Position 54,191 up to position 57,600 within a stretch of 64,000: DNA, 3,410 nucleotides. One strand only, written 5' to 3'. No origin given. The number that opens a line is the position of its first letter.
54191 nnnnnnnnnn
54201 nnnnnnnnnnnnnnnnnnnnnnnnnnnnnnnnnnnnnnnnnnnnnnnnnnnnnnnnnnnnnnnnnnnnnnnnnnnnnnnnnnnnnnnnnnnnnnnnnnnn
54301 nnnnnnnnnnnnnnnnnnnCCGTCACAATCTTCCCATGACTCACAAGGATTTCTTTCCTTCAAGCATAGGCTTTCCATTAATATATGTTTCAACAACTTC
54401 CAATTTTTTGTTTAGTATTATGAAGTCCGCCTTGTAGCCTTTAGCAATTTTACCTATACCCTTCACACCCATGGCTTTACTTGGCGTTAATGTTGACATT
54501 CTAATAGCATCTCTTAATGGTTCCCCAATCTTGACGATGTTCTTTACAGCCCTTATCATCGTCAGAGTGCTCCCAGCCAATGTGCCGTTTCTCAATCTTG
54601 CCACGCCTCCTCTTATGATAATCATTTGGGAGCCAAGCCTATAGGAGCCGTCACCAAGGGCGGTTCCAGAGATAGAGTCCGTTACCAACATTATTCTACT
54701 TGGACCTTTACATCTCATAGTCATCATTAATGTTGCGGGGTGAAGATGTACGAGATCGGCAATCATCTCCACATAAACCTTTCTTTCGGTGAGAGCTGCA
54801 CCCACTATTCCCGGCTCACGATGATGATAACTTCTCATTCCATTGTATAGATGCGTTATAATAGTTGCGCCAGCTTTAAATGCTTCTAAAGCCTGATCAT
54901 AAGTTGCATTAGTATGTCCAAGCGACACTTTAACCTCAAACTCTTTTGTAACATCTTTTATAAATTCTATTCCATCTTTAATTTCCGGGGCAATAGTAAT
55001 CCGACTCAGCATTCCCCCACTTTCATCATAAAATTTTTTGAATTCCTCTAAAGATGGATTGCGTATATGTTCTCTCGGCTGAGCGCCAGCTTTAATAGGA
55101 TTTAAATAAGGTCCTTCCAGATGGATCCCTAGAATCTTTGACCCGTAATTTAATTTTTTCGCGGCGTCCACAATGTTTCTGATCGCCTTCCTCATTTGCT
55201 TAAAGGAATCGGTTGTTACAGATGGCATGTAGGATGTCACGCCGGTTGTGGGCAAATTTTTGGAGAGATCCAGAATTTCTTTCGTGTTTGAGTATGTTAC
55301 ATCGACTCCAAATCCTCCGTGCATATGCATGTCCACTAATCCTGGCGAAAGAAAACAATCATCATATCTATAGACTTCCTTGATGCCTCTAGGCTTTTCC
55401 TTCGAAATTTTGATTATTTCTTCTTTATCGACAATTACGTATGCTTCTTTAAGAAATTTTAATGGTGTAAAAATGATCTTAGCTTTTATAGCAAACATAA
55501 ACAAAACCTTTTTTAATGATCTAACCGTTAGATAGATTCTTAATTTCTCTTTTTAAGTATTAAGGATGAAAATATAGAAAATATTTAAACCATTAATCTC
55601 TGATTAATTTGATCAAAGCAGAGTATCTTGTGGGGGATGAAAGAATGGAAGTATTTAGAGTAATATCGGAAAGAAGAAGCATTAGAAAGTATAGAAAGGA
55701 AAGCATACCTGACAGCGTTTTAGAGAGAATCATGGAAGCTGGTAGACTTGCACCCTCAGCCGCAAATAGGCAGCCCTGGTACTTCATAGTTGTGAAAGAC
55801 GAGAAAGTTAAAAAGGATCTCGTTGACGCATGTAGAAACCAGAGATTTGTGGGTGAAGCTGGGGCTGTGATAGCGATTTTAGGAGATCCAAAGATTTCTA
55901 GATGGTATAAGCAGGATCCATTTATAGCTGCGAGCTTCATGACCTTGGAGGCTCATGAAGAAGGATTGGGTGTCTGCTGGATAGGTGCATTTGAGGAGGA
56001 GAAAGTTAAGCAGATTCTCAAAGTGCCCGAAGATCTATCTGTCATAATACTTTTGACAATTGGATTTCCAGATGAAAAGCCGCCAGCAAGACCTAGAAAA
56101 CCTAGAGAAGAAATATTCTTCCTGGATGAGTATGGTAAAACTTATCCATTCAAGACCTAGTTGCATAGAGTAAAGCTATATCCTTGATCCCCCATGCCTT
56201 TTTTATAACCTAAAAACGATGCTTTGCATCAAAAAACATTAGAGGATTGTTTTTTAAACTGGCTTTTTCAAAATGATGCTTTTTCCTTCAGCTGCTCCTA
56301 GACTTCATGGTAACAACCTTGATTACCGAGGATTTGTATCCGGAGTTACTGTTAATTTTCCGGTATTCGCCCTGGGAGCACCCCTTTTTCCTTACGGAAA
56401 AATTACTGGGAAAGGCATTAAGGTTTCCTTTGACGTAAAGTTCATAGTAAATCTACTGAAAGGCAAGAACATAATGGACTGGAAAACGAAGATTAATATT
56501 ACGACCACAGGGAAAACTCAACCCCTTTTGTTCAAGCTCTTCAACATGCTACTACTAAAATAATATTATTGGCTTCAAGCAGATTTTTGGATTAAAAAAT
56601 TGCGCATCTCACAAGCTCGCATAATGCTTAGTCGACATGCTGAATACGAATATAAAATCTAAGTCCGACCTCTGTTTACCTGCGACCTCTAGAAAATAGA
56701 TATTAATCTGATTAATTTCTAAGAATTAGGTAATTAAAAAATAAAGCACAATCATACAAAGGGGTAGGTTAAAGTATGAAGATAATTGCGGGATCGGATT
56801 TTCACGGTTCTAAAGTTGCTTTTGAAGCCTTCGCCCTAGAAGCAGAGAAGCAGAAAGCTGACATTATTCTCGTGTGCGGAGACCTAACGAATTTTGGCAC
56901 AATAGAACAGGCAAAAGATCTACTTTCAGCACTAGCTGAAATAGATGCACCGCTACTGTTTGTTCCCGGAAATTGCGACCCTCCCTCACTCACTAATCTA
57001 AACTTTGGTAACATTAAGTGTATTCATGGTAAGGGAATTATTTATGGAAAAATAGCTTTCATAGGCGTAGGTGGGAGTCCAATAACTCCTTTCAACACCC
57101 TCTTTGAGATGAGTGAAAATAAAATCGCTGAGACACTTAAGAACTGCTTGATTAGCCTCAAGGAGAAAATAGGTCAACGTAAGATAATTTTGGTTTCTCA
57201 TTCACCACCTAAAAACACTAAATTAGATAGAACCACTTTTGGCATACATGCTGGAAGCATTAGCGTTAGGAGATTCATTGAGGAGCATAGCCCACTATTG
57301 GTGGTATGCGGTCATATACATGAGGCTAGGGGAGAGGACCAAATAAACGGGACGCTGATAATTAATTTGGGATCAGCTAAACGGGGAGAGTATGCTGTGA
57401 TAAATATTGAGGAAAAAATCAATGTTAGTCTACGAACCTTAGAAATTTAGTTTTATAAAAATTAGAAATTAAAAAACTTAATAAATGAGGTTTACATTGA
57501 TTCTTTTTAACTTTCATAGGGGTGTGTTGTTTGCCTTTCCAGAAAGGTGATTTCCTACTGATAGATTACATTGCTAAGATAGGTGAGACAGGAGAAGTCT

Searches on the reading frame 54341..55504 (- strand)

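Call 93: search_protein_families(library=ncbifam, proteins=[window:54341-55504:-], max_evalue=0.001)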
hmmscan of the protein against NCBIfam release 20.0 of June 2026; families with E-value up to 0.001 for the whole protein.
window:54341-55504:- (387 aa): 33 families (the best 25 are shown)
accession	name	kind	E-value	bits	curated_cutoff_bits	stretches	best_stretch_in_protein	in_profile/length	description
TIGR00221.1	nagA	equivalog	4.9e-106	354.9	225.65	1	3-378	4-380/380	N-acetylglucosamine-6-phosphate deacetylase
NF008371.0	PRK11170.1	equivalog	2.4e-77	260.4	483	1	3-379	1-378/382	N-acetylglucosamine-6-phosphate deacetylase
NF006689.0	PRK09237.1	equivalog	1e-14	53.9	371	2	20-233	22-229/383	amidohydrolase/deacetylase family metallohydrolase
TIGR01975.1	isoAsp_dipep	equivalog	3.2e-12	46.3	331.25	1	311-385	306-381/389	beta-aspartyl-peptidase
NF011990.0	PRK15446.2-6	subfamily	3.5e-11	42.5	233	1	325-382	323-384/390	alpha-D-ribose 1-methylphosphonate 5-triphosphate diphosphatase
NF009060.0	PRK12394.1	equivalog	5.7e-09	35.2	442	1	21-240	23-237/381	metallo-dependent hydrolase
TIGR02318.1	phosphono_phnM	equivalog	1.2e-08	34.3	390.55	1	328-377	320-372/376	phosphonate metabolism protein PhnM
NF011987.0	PRK15446.2-3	subfamily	1.7e-08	33.7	253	1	329-380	328-383/395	alpha-D-ribose 1-methylphosphonate 5-triphosphate diphosphatase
TIGR03178.1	allantoinase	equivalog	3.2e-08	32.8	357.85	0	307-368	326-387/441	allantoinase AllB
TIGR00857.1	pyrC_multi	subfamily_domain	1e-07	31.3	279.05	0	20-64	5-49/412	dihydroorotase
NF058539.1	ergo_uti2_ErtD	equivalog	1e-07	31.2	650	1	20-93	18-86/449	hydantoin-5-propionate amidohydrolase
TIGR01178.1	ade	equivalog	1.3e-07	30.5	472.5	1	318-380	266-330/552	adenine deaminase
TIGR03583.1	EF_0837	hypoth_equivalog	1.8e-07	30.6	432.15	0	311-367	276-332/365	amidohydrolase/deacetylase family metallohydrolase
NF004801.0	PRK06151.1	subfamily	6.6e-07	28.5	416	0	17-73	21-77/491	chlorohydrolase family protein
NF011989.0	PRK15446.2-5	equivalog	8.4e-07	28.1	565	1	315-381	308-378/385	alpha-D-ribose 1-methylphosphonate 5-triphosphate diphosphatase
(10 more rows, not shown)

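Call 94: search_protein_families(library=pfam, proteins=[window:54341-55504:-], max_evalue=0.01)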
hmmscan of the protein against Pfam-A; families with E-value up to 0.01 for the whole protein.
window:54341-55504:- (387 aa): 2 families
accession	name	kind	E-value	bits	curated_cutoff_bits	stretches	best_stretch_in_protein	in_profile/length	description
PF01979.26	Amidohydro_1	-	7.2e-26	91.7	25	1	51-379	1-344/345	Amidohydrolase family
PF07969.17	Amidohydro_3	-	2.5e-09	37.6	29.7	1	328-371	407-451/472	Amidohydrolase family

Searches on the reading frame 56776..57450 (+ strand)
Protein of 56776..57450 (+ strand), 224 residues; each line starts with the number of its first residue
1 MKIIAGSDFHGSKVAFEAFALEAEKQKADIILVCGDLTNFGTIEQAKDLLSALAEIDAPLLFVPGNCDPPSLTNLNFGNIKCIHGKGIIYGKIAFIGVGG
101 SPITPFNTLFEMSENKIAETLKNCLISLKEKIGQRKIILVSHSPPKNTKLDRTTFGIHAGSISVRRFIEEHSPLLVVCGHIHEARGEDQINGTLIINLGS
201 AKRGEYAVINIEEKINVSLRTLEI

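Call 94: search_protein_families(library=pfam, proteins=[window:56776-57450:+], max_evalue=0.01)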
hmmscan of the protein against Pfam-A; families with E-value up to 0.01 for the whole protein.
window:56776-57450:+ (224 aa): 3 families
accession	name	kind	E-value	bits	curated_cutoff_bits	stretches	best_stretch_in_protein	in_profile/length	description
PF14582.11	Metallophos_3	-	5.8e-21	75.4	28.2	1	43-214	75-252/259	Metallophosphoesterase, calcineurin superfamily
PF00149.33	Metallophos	-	7.9e-18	66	21.5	1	1-183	1-190/191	Calcineurin-like phosphoesterase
PF12850.12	Metallophos_2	-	2.9e-16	60.3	27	1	1-204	1-138/154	Calcineurin-like phosphoesterase superfamily domain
